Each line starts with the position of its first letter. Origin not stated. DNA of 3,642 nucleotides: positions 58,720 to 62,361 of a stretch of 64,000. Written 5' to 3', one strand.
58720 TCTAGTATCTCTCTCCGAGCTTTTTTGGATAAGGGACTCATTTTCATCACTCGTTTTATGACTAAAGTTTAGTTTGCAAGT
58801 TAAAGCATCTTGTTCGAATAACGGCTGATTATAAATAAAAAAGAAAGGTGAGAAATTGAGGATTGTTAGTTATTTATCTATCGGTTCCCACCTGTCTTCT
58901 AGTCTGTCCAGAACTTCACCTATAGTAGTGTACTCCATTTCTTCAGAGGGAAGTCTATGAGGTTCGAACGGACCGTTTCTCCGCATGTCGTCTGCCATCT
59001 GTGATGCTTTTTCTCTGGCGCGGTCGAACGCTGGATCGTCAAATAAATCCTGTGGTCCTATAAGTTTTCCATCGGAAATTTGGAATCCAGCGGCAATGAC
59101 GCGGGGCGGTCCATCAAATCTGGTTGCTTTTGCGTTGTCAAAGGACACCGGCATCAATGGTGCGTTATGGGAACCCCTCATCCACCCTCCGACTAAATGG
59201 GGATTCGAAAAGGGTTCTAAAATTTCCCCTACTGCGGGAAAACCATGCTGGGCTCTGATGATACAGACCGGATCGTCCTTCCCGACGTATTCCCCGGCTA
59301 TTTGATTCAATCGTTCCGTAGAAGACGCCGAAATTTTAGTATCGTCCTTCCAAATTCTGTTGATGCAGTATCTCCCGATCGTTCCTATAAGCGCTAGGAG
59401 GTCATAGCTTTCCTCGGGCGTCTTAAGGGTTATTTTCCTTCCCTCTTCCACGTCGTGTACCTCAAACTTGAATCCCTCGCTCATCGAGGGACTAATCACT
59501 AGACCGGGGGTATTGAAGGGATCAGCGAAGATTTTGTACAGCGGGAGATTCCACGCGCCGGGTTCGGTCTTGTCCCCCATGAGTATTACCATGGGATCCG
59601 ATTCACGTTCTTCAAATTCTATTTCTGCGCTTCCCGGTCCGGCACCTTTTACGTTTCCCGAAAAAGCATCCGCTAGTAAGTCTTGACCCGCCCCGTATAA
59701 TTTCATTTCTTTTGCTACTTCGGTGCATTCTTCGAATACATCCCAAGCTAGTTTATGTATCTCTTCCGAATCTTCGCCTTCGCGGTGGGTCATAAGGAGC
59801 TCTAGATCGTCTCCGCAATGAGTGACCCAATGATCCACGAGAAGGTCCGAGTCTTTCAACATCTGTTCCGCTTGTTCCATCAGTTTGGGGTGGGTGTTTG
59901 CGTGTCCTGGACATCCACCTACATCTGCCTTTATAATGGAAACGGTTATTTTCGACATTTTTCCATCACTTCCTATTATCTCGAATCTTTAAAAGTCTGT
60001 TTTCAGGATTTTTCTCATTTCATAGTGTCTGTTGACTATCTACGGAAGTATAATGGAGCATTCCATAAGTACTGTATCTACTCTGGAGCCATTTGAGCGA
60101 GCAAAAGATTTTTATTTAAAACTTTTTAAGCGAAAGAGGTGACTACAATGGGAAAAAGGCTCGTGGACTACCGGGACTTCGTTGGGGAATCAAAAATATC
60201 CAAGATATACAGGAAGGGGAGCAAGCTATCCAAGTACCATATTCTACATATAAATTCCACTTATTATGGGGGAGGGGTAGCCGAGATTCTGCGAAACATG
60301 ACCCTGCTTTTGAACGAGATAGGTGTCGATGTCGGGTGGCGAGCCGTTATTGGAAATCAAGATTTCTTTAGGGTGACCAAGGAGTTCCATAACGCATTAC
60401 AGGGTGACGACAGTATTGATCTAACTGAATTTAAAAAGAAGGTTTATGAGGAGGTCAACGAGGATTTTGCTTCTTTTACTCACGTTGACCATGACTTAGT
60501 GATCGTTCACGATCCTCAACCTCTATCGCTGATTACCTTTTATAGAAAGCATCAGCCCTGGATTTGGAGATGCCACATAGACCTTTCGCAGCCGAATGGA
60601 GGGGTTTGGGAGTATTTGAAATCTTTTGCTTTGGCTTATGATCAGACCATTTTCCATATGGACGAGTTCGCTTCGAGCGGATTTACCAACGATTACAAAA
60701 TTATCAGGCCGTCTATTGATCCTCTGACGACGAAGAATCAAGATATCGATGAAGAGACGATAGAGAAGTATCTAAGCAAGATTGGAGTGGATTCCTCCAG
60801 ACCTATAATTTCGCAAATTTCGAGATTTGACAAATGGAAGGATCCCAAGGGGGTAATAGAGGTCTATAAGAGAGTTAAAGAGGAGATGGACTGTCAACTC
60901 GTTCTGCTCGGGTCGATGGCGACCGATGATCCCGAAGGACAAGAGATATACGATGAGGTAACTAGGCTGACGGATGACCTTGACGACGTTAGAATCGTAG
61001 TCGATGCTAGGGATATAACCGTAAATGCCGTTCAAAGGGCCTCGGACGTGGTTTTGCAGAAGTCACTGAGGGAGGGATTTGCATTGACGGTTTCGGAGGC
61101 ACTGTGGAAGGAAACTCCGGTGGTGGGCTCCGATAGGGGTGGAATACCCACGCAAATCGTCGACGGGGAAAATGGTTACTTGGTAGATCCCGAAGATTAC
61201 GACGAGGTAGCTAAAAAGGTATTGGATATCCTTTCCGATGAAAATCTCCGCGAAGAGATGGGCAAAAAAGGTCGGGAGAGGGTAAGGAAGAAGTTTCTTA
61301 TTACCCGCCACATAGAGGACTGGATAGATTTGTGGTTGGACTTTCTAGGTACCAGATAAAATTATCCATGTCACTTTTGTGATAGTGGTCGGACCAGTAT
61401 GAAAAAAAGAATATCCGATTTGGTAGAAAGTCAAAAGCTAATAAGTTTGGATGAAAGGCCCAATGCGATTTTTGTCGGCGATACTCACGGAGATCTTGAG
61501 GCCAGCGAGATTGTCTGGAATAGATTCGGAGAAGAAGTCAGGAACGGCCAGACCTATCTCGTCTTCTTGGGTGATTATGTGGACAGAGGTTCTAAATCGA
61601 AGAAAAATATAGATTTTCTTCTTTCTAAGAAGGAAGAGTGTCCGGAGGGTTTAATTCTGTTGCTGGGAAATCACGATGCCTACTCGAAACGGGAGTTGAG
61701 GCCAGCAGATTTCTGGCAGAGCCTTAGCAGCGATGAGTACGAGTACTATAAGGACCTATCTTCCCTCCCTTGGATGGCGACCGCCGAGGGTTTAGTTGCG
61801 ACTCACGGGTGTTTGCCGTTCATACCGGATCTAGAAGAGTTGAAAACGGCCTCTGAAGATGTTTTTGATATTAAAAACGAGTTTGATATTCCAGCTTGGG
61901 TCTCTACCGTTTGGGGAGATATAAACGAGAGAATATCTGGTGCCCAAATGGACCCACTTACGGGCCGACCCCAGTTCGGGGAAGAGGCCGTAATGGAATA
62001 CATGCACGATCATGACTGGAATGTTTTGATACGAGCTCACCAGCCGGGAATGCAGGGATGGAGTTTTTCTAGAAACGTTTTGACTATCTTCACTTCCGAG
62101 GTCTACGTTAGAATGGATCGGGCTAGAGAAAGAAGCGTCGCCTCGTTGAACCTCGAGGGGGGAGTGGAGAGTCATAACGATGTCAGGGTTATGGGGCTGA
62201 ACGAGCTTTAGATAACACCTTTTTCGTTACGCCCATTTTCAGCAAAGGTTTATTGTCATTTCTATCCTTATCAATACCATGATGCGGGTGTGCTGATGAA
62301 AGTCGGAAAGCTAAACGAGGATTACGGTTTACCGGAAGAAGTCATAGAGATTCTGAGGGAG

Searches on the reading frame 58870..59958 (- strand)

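Call 12: search_protein_families(library=pfam, proteins=[window:58870-59958:-], max_evalue=0.001)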
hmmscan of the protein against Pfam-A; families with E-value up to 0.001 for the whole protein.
window:58870-59958:- (362 aa): 1 family
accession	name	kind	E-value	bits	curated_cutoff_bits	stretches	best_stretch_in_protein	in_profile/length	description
PF01950.21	FBPase_3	-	3.5e-180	599.3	25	1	3-358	1-361/361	Fructose-1,6-bisphosphatase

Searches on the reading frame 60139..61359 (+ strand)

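Call 23: search_protein_families(library=ncbifam, proteins=[window:60139-61359:+], max_evalue=0.00001)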
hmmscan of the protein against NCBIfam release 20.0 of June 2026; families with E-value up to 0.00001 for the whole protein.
window:60139-61359:+ (406 aa): 23 families
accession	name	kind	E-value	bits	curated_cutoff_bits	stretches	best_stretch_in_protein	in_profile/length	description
NF041139.1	TreT_Thcocales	equivalog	1.3e-129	432.7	775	1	3-399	9-409/412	trehalose synthase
TIGR03999.1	thiol_BshA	equivalog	1.5e-30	106.4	273.7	1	206-399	184-370/375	N-acetyl-alpha-D-glucosaminyl L-malate synthase BshA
TIGR02149.1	glgA_Coryne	subfamily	1.8e-21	76.7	302.4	1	188-386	173-374/391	glycogen synthase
TIGR03088.1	stp2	hypoth_equivalog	1.5e-18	67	409.05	1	221-399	194-370/374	TIGR03088 family PEP-CTERM/XrtA system glycosyltransferase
NF041876.1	EPS_EpsE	equivalog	6.1e-17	61.9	400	1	228-390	221-384/389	exopolysaccharide biosynthesis GT4 family glycosyltransferase EpsE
TIGR03449.1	mycothiol_MshA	equivalog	6.8e-15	54.9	462.5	1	211-381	210-383/406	D-inositol-3-phosphate glycosyltransferase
TIGR02472.1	sucr_P_syn_N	equivalog_domain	2.8e-13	49.5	576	1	186-396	211-435/439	sucrose-phosphate synthase, putative, glycosyltransferase domain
NF038295.1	EPS_HpsP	equivalog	3.6e-13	49.3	550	1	195-387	182-372/388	hormogonium polysaccharide biosynthesis glycosyltransferase HpsP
TIGR02470.1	sucr_synth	equivalog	4.2e-12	45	810.4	1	209-387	542-733/784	sucrose synthase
NF038229.1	Glyco4_Geo_Pelo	equivalog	4.9e-12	45.5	400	1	293-399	229-333/338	GPMC system family 4 glycosyltransferase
NF047880.1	glyco_SdgA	exception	7.7e-12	44.5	800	1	223-395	318-483/488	serine-aspartate repeat adhesin O-glycosyltransferase SdgA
NF047684.1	TeichurnBiosyTuaC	equivalog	2.7e-09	36.4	550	1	210-391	208-378/391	teichuronic acid biosynthesis protein TuaC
NF050063.1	ProtGlycPglJ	equivalog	5.3e-09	35.8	500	1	203-384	177-349/363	N-acetylgalactosamine-N,N'-diacetylbacillosaminyl-diphospho-undecaprenol 4-alpha-N-acetylgalactosaminyltransferase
NF053787.1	GlcN_PG_synth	equivalog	5.8e-09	35.2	480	1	294-394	254-351/361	N-acetylglucosaminyl phosphatidylglycerol synthase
TIGR04047.1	MSMEG_0565_glyc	hypoth_equivalog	6.9e-09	35.3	259.85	1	231-380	203-353/373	MSMEG_0565 family glycosyltransferase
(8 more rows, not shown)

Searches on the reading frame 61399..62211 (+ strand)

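Call 23: search_protein_families(library=ncbifam, proteins=[window:61399-62211:+], max_evalue=0.00001)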
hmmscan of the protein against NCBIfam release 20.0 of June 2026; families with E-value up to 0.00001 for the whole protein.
window:61399-62211:+ (270 aa): 0 families

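Call 64: search_protein_families(library=pfam, proteins=[window:61399-62211:+], max_evalue=0.01)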
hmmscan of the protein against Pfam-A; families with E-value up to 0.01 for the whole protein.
window:61399-62211:+ (270 aa): 1 family
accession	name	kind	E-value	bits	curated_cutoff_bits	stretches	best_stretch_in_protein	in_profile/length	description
PF00149.33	Metallophos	-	1.8e-15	58.3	21.5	1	24-216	4-189/191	Calcineurin-like phosphoesterase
